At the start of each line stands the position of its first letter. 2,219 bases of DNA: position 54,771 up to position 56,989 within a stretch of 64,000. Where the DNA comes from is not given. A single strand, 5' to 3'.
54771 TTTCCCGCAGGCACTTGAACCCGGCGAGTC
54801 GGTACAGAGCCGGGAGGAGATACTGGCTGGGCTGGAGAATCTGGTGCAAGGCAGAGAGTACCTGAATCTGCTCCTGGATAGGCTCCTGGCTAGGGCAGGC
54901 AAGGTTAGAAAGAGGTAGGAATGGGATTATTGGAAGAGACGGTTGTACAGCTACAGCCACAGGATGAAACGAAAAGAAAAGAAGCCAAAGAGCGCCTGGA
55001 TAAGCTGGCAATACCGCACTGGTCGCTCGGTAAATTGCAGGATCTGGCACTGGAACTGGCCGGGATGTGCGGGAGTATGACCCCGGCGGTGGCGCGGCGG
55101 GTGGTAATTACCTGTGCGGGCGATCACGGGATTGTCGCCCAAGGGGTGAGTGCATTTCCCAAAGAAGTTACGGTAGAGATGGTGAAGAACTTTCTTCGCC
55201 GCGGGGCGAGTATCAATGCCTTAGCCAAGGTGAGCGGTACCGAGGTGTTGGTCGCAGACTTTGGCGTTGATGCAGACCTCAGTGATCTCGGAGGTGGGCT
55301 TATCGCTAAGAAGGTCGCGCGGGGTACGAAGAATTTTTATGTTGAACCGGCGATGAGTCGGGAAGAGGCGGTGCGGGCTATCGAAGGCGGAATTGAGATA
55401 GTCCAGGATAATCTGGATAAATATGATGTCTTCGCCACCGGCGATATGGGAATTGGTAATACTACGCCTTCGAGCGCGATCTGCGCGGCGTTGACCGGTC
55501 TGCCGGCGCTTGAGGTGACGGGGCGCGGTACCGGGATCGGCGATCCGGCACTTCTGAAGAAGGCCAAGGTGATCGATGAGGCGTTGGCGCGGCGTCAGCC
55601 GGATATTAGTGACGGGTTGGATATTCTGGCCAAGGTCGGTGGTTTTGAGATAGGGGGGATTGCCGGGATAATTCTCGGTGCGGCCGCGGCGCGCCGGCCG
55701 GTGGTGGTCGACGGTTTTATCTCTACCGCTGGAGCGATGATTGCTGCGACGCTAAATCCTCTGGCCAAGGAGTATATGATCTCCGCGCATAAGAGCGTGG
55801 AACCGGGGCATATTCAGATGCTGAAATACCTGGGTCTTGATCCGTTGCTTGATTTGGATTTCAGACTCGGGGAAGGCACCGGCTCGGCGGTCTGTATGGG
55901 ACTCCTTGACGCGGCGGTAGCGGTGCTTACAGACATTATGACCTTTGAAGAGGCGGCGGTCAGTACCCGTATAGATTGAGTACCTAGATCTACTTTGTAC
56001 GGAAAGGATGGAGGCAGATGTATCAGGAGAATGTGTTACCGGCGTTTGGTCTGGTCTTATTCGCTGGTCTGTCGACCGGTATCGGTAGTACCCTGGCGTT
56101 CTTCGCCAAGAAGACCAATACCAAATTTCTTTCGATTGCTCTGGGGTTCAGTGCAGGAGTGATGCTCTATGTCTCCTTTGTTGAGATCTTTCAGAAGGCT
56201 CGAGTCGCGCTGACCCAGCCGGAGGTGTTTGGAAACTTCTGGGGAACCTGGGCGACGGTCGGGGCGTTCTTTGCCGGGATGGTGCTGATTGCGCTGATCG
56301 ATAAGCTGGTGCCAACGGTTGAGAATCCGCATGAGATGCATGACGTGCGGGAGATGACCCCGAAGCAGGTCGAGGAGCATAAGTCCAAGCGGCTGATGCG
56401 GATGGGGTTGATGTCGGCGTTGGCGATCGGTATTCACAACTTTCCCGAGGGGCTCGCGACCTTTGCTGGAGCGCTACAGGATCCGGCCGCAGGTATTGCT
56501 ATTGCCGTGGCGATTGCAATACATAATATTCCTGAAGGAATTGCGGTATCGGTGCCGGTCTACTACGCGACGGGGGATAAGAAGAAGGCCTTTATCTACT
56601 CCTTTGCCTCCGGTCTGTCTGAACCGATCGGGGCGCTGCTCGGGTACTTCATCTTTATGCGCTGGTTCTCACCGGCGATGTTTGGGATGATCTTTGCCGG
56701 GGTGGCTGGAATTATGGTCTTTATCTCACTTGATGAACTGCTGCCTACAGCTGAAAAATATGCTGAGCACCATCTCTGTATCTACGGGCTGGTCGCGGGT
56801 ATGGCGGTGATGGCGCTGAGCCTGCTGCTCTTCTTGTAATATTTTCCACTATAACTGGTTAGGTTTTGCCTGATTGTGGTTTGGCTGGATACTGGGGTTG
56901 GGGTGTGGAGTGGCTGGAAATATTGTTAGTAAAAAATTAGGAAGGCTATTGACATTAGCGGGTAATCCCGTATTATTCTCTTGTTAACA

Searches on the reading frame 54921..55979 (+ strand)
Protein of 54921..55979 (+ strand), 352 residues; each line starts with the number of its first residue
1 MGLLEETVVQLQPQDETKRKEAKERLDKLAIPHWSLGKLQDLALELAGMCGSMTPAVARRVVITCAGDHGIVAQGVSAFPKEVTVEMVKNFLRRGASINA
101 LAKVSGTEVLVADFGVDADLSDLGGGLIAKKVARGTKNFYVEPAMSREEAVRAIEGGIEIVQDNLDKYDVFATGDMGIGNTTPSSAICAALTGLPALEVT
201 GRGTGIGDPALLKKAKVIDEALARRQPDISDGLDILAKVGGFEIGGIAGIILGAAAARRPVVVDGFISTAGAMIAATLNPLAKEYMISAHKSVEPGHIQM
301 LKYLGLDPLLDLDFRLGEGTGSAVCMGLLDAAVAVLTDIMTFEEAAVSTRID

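Call 25: search_protein_families(library=pfam, proteins=[window:54921-55979:+], max_evalue=0.01)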
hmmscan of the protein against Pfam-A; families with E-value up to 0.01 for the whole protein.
window:54921-55979:+ (352 aa): 1 family
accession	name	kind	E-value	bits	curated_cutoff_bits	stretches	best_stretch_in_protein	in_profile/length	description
PF02277.22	DBI_PRT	-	5.1e-126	420.8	22.6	1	12-347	2-329/329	Phosphoribosyltransferase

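Call 50: search_protein_families(library=ncbifam, proteins=[P0121], max_evalue=0.001)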
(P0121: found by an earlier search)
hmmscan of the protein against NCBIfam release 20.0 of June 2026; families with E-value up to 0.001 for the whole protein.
P0121 (452 aa): 10 families
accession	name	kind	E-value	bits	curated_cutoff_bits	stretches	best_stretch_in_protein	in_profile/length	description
TIGR00797.1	matE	subfamily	2.4e-60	204.5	147.4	1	26-418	1-394/396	MATE family efflux transporter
NF007130.1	PRK09575.1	equivalog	7.3e-60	203.4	445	1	15-431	3-420/435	MATE family efflux transporter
NF000131.1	MATE_multi_MepA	equivalog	2.4e-50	172.1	850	1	15-431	13-427/451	multidrug efflux MATE transporter MepA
NF041801.1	MATE_SolL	equivalog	3.5e-39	134.8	780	1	12-435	14-443/458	solanimycin export family MATE transporter SolL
NF000217.1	MATE_multi_FepA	equivalog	3.4e-25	89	900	1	8-430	5-427/443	multidrug efflux MATE transporter FepA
NF052396.1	MATE_WgkD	equivalog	6.1e-20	71.6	510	1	21-382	6-363/428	tryglysin-associated MATE efflux transporter WgkD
NF007690.0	PRK10367.1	equivalog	3.1e-09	36.3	409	1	18-349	9-342/441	MATE family efflux transporter DinF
NF041358.1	GntT_guanitoxin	equivalog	9.9e-09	34.7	525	1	168-413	164-409/438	guanitoxin biosynthesis MATE family efflux transporter GntT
NF001214.0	PRK00187.1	equivalog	2e-06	27.1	449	1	18-416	10-417/464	NorM family multidrug efflux MATE transporter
NF007562.1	PRK10189.1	equivalog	4.6e-05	22.4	465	1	23-380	32-397/470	EmmdR/YeeO family multidrug/toxin efflux MATE transporter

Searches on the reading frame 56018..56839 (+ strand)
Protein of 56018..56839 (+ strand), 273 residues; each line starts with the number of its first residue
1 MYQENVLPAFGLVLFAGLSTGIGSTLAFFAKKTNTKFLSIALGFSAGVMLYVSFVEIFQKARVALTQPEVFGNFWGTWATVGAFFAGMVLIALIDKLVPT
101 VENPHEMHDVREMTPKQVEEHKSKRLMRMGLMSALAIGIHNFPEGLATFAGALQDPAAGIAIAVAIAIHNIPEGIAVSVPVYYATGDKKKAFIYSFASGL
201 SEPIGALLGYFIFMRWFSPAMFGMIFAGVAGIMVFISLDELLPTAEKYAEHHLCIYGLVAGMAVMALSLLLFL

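Call 14: search_protein_families(library=pfam, proteins=[window:56018-56839:+], max_evalue=0.01)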
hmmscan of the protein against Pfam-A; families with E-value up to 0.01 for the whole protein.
window:56018-56839:+ (273 aa): 1 family
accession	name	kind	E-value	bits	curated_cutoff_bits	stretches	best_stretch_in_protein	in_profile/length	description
PF02535.28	Zip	-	4.6e-37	128.4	35.1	1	15-267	13-321/323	ZIP Zinc transporter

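Call 26: find_encoding_contigs(protein=window:56018-56839:+, flank=2000, max_places=3)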
Protein window:56018-56839:+ (273 aa): no gene with exactly this product is on record in the collection.

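Call 50: search_protein_families(library=ncbifam, proteins=[P0121], max_evalue=0.001)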
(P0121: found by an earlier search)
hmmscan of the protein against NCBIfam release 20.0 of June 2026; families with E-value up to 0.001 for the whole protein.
P0121 (452 aa): 10 families
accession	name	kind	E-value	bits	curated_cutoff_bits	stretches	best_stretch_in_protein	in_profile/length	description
TIGR00797.1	matE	subfamily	2.4e-60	204.5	147.4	1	26-418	1-394/396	MATE family efflux transporter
NF007130.1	PRK09575.1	equivalog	7.3e-60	203.4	445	1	15-431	3-420/435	MATE family efflux transporter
NF000131.1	MATE_multi_MepA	equivalog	2.4e-50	172.1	850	1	15-431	13-427/451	multidrug efflux MATE transporter MepA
NF041801.1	MATE_SolL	equivalog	3.5e-39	134.8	780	1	12-435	14-443/458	solanimycin export family MATE transporter SolL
NF000217.1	MATE_multi_FepA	equivalog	3.4e-25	89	900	1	8-430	5-427/443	multidrug efflux MATE transporter FepA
NF052396.1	MATE_WgkD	equivalog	6.1e-20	71.6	510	1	21-382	6-363/428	tryglysin-associated MATE efflux transporter WgkD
NF007690.0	PRK10367.1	equivalog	3.1e-09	36.3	409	1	18-349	9-342/441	MATE family efflux transporter DinF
NF041358.1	GntT_guanitoxin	equivalog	9.9e-09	34.7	525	1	168-413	164-409/438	guanitoxin biosynthesis MATE family efflux transporter GntT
NF001214.0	PRK00187.1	equivalog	2e-06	27.1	449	1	18-416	10-417/464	NorM family multidrug efflux MATE transporter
NF007562.1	PRK10189.1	equivalog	4.6e-05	22.4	465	1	23-380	32-397/470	EmmdR/YeeO family multidrug/toxin efflux MATE transporter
